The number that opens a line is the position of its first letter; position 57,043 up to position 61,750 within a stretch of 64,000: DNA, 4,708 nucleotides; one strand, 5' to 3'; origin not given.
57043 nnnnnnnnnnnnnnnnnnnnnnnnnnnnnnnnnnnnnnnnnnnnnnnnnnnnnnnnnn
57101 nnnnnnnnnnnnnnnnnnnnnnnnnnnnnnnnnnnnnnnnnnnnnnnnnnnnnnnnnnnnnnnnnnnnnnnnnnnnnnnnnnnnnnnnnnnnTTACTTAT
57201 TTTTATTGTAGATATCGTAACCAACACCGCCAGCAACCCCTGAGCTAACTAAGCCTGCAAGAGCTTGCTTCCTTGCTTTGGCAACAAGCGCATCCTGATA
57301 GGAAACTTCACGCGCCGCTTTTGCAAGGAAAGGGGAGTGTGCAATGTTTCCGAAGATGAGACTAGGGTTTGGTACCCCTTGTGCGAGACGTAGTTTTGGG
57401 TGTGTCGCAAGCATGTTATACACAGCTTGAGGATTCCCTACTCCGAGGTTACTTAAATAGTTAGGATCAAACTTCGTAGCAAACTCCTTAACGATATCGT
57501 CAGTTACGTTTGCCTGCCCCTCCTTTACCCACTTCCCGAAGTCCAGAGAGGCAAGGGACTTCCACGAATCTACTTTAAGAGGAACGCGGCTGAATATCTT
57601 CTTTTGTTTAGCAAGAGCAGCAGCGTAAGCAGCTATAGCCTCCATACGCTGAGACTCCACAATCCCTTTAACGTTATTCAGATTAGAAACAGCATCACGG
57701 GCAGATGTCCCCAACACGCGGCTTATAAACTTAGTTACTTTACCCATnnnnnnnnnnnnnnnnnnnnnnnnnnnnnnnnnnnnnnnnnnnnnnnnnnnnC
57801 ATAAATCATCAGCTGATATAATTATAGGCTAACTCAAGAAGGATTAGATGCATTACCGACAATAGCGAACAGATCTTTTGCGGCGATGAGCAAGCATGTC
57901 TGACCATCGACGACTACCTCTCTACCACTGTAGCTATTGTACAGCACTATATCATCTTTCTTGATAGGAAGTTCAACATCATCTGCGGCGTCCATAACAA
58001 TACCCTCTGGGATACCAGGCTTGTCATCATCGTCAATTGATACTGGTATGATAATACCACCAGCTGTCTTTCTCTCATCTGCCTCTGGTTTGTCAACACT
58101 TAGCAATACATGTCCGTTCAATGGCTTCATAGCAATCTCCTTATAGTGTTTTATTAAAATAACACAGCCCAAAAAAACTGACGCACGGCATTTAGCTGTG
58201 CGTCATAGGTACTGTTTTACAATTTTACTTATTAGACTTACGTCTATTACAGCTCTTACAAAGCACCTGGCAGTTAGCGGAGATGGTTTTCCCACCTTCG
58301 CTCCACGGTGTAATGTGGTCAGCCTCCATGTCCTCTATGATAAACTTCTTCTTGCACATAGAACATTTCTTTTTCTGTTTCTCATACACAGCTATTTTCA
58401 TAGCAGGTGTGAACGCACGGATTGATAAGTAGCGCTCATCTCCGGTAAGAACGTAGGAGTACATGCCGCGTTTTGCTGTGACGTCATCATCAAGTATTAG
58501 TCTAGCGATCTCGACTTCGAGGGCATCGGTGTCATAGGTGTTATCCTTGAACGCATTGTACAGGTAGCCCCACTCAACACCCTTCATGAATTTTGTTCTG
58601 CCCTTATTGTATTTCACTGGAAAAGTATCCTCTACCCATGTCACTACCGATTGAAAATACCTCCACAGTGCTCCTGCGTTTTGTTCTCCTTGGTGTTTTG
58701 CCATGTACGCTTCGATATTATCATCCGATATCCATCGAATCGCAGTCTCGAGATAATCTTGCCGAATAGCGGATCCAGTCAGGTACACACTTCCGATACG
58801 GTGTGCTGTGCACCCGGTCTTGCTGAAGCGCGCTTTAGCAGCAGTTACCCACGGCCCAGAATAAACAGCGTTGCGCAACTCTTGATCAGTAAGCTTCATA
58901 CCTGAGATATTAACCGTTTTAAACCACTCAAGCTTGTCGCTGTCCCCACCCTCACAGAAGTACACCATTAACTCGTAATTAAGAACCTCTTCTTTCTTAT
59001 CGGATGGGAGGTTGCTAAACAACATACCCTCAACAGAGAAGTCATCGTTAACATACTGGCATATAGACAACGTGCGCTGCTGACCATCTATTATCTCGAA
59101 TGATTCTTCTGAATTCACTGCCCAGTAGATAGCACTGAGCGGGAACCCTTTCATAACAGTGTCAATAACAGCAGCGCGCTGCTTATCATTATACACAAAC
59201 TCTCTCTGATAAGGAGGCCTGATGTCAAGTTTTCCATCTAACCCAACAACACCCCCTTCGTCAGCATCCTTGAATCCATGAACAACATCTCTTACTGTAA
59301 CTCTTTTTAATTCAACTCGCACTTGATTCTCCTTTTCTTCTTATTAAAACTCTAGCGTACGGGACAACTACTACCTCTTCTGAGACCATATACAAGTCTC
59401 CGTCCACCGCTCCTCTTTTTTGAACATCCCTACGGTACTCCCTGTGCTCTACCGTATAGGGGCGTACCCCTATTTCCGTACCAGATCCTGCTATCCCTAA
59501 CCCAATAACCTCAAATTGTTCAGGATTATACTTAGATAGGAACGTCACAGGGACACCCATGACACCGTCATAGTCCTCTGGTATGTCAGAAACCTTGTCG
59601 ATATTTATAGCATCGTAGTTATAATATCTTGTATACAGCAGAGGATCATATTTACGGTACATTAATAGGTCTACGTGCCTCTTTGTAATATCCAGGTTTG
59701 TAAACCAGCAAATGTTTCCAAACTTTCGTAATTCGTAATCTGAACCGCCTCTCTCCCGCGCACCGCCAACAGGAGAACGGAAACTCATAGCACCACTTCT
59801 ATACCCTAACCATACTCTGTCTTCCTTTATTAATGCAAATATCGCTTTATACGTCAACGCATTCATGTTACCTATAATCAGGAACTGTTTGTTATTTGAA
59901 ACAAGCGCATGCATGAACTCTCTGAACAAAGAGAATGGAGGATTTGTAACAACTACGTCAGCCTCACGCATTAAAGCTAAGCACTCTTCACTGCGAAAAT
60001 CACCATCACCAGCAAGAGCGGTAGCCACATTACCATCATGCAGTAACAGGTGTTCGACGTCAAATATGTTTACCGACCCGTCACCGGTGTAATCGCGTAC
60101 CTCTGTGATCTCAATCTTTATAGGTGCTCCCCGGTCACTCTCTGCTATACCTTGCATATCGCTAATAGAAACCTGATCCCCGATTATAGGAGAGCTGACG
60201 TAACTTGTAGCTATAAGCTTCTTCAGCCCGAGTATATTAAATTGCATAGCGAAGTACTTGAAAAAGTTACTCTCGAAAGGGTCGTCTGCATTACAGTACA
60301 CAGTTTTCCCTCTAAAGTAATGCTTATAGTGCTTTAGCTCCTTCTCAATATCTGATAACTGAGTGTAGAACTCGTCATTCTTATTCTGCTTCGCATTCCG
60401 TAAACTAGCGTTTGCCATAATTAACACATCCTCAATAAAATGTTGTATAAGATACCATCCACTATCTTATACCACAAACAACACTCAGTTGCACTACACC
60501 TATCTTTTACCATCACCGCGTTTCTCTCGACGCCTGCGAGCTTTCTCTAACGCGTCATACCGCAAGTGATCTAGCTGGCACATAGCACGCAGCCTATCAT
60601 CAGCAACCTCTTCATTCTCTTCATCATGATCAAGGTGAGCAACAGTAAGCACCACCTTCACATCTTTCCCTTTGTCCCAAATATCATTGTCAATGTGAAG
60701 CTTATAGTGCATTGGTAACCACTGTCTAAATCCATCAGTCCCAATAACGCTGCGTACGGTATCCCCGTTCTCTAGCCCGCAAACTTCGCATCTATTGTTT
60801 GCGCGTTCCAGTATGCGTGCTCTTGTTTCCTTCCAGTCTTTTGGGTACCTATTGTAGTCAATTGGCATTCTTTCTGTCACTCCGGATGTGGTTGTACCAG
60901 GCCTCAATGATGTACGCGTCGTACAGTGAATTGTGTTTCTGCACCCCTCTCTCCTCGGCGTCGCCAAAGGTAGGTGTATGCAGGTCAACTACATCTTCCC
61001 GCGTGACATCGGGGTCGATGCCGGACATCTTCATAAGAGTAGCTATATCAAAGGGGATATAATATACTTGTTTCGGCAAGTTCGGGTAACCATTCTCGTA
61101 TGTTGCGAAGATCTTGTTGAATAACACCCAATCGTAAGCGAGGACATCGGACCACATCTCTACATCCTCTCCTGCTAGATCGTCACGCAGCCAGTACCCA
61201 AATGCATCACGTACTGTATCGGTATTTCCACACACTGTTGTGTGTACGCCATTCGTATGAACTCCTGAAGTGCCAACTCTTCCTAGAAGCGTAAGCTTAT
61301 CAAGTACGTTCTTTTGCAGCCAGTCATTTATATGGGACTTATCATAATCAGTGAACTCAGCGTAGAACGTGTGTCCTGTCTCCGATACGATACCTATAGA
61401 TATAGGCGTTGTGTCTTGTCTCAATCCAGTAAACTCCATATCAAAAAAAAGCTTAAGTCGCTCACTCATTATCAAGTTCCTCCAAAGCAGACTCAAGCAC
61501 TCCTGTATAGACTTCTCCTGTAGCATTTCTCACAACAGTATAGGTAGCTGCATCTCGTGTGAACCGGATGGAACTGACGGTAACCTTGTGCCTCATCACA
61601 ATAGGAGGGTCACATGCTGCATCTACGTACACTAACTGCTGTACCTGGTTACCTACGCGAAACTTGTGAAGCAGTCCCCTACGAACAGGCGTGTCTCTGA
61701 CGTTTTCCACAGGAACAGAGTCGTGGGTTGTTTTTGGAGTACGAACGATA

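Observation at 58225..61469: Adenine methyltransferase next to a DUF262(DGQQR)-HNH nuclease, followed by a second HNH and a DEDDh exonuclease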

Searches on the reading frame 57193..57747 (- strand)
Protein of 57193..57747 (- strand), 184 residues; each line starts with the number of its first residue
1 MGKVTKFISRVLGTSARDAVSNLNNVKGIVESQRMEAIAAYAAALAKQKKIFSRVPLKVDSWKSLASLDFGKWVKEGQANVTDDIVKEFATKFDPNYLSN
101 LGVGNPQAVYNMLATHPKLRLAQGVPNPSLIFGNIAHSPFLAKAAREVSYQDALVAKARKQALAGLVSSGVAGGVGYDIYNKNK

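Call 3: search_protein_families(library=pfam, proteins=[window:57193-57747:-], max_evalue=0.01)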
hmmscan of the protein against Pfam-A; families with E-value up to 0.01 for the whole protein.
window:57193-57747:- (184 aa): 0 families

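Call 4: search_protein_families(library=phrogs, proteins=[window:57193-57747:-], max_evalue=0.001)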
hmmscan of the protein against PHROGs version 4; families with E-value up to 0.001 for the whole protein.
window:57193-57747:- (184 aa): 0 families

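Call 56: find_related_loci(query=window:57193-57747:-, collection=viral_contigs, flank=6000)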
Query window:57193-57747:- (184 aa) in viral_contigs; peptide patterns used: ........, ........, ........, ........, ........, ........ (x = any residue, [..] = any of these).
16 stretches matched a pattern, but none encodes a relative of the query by tblastn (E <= 1e-3).

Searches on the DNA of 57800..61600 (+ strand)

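Call 5: search_dna_similar(query=window:57800-61600:+, collection=phages, mode=near, max_rows=25)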
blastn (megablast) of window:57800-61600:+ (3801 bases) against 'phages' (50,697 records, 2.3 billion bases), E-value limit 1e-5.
No match.

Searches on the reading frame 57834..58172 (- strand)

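Call 3: search_protein_families(library=pfam, proteins=[window:57834-58172:-], max_evalue=0.01)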
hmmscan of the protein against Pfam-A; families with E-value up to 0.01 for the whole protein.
window:57834-58172:- (112 aa): 1 family
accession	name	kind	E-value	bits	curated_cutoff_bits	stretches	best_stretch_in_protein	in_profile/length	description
PF00166.26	Cpn10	-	6e-14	52.3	21.1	1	15-105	2-93/93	Chaperonin 10 Kd subunit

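Call 4: search_protein_families(library=phrogs, proteins=[window:57834-58172:-], max_evalue=0.001)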
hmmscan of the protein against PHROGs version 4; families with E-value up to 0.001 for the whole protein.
window:57834-58172:- (112 aa): 1 family
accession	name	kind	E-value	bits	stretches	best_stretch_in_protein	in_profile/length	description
phrog_3188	-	other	7.2e-11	42.8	1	15-105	3-94/96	co-chaperonin GroES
